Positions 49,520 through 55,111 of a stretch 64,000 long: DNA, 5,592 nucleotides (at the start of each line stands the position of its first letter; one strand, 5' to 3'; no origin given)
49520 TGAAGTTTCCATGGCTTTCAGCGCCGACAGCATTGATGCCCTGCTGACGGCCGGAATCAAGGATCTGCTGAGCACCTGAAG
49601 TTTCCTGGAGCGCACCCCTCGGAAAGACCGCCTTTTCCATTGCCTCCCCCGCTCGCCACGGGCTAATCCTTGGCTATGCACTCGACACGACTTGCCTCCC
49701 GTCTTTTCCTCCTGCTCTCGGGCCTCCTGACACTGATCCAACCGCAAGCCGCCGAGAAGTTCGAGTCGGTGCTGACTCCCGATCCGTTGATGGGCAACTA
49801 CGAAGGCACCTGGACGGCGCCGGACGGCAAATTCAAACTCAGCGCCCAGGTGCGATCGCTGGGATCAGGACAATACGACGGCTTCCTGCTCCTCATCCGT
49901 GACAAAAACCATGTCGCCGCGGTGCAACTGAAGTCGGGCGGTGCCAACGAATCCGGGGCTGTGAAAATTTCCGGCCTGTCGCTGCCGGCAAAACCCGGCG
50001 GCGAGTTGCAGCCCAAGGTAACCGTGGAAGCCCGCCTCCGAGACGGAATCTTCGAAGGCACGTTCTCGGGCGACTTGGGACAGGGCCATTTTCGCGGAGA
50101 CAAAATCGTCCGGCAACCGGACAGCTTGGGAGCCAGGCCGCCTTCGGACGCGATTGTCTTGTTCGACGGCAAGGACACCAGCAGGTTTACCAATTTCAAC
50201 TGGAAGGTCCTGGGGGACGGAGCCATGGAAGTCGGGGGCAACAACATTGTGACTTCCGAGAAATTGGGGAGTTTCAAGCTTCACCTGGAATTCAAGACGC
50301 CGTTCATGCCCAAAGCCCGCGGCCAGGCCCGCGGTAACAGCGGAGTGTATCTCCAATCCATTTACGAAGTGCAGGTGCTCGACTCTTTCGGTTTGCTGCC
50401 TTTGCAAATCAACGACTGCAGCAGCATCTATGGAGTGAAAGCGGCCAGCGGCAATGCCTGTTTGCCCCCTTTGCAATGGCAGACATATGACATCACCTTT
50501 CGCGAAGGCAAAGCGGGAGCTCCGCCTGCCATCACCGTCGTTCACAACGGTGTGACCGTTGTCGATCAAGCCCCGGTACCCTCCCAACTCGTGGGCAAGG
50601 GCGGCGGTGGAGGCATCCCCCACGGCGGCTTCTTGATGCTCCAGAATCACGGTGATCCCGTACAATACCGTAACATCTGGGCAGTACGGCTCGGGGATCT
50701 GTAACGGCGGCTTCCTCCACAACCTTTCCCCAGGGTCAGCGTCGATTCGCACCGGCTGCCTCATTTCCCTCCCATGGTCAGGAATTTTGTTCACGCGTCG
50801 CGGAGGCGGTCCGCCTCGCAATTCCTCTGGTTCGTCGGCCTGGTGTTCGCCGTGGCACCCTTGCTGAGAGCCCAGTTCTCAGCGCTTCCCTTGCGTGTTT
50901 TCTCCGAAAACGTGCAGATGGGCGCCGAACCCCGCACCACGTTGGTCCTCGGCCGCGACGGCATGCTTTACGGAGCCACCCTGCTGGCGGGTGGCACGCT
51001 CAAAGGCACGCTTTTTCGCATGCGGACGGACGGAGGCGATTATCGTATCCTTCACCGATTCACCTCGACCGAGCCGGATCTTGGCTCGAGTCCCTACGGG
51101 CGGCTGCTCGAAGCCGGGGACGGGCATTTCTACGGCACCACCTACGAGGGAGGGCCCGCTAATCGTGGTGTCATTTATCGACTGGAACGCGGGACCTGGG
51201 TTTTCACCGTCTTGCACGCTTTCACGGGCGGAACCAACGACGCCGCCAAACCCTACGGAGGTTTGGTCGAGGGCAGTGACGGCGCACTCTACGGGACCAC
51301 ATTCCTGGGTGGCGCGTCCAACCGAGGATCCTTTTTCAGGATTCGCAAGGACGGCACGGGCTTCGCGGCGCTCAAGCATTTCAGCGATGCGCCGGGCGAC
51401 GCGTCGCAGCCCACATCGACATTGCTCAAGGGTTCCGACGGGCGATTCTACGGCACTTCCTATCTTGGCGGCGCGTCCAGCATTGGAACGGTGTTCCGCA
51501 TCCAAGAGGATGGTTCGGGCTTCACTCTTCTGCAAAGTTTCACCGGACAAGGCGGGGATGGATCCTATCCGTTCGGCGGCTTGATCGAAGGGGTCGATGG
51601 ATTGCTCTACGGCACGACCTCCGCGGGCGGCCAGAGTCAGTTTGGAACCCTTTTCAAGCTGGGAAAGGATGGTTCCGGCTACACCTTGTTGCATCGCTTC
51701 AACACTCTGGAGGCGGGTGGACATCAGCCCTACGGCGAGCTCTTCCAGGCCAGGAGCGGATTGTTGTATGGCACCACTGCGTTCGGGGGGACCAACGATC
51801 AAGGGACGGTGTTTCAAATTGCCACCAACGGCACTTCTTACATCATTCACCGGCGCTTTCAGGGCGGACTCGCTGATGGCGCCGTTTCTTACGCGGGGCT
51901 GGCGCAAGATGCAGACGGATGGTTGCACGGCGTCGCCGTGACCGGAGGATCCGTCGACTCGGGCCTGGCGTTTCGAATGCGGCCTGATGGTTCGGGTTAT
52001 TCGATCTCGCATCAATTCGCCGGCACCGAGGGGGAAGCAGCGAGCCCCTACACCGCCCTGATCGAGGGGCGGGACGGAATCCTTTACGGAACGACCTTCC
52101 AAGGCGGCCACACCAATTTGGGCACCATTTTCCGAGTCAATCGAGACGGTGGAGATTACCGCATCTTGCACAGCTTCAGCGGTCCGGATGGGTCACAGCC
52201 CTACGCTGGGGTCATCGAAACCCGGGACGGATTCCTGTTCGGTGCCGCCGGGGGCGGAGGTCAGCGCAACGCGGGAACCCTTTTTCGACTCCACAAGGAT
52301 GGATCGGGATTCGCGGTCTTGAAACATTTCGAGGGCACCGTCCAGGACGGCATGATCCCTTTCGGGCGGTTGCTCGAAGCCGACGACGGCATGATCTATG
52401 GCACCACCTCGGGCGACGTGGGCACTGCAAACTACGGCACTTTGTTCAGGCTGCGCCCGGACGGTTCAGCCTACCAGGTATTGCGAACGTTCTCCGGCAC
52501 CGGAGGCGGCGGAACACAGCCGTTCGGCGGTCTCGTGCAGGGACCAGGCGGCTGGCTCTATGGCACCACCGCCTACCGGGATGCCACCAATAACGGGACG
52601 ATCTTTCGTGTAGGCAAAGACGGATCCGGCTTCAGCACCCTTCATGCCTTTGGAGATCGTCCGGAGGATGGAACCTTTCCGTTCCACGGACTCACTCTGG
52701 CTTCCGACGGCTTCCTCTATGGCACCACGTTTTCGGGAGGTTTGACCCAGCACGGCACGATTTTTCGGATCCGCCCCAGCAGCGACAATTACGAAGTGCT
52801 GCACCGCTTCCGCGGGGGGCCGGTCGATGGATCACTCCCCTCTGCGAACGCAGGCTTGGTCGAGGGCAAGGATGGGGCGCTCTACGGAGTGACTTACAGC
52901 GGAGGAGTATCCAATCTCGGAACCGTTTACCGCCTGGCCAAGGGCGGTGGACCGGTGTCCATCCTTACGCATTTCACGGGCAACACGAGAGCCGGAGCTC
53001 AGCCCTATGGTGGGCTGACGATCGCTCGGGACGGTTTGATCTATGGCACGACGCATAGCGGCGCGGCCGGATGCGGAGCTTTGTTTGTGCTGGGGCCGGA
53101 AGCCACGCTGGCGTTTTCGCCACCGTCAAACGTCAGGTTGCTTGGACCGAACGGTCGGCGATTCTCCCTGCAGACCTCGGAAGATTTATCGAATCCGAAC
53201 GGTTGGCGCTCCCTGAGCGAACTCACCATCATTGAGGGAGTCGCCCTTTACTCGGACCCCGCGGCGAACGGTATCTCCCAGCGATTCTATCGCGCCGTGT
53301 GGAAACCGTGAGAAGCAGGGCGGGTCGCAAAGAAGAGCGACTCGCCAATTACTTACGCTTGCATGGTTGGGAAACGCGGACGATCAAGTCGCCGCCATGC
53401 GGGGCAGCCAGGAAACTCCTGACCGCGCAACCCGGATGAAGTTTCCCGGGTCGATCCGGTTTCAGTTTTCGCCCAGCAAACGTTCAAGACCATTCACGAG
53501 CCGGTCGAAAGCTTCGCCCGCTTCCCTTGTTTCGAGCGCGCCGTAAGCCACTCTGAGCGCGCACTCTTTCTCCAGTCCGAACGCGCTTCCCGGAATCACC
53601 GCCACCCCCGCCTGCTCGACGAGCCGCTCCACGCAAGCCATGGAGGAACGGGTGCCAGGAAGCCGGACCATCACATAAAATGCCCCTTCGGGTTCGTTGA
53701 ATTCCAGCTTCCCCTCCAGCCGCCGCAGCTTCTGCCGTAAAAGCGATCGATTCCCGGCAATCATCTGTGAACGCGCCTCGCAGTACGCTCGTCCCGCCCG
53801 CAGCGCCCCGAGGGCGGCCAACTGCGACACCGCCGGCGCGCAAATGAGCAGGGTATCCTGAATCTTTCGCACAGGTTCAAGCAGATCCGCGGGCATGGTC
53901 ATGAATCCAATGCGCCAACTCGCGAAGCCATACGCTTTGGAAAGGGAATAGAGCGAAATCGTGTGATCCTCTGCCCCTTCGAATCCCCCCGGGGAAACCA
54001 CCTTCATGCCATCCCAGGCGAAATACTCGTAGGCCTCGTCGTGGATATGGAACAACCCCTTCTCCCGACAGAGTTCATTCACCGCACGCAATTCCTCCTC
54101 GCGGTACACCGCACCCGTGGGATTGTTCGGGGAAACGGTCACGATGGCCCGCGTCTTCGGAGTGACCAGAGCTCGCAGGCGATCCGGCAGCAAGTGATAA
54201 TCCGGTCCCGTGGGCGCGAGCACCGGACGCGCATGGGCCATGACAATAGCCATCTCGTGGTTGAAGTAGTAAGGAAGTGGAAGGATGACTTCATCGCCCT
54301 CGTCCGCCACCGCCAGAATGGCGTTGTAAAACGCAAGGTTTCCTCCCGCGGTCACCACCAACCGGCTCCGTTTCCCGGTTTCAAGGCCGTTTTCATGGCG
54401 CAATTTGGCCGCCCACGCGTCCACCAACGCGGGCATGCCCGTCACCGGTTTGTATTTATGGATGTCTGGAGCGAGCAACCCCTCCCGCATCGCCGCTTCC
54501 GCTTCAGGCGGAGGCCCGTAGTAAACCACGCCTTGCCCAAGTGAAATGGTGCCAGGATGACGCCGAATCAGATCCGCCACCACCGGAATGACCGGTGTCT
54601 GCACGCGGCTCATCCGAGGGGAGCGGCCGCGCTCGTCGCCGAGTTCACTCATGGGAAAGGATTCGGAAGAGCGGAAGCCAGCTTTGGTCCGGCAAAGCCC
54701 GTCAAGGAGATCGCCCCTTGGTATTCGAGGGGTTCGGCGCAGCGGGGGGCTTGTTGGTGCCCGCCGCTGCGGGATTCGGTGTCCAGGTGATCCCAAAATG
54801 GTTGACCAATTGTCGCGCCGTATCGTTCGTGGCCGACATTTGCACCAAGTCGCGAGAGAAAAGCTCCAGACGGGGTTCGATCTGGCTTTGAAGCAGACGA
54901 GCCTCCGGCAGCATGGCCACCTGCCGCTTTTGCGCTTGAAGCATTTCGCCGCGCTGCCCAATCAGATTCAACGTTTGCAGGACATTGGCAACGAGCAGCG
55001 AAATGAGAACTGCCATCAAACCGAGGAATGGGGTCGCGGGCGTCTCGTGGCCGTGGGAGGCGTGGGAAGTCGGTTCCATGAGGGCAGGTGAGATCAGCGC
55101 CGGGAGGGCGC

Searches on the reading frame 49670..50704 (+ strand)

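Call 57: search_protein_families(library=pfam, proteins=[window:49670-50704:+], max_evalue=0.0001)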
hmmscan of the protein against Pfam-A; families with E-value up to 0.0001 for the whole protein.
window:49670-50704:+ (344 aa): 1 family
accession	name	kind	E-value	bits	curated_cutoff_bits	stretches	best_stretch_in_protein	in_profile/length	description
PF06439.18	3keto-disac_hyd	-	3e-33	115.9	26.8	1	161-337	2-185/187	3-keto-disaccharide hydrolase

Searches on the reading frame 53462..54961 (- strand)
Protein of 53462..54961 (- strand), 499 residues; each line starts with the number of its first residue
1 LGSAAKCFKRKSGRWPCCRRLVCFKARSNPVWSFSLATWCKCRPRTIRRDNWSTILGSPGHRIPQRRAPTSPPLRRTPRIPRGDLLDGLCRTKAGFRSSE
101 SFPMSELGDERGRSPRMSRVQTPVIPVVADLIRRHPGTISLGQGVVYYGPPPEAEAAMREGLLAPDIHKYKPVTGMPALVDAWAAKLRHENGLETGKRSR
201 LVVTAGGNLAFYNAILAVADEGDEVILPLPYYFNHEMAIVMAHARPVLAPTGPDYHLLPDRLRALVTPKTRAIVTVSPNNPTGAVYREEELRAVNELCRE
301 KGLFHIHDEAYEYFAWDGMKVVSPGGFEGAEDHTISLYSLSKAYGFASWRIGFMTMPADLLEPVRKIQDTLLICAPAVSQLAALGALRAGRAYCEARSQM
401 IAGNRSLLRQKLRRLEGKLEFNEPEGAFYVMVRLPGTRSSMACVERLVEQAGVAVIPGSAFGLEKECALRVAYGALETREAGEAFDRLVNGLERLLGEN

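Call 57: search_protein_families(library=pfam, proteins=[window:53462-54961:-], max_evalue=0.0001)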
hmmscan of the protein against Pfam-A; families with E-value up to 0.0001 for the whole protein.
window:53462-54961:- (499 aa): 2 families
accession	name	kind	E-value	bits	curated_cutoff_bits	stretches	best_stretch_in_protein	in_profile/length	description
PF00155.27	Aminotran_1_2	-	2.8e-57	195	19.7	1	139-487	4-360/361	Aminotransferase class I and II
PF01041.23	DegT_DnrJ_EryC1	-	2.7e-07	30.6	19.8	1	214-310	55-147/360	DegT/DnrJ/EryC1/StrS aminotransferase family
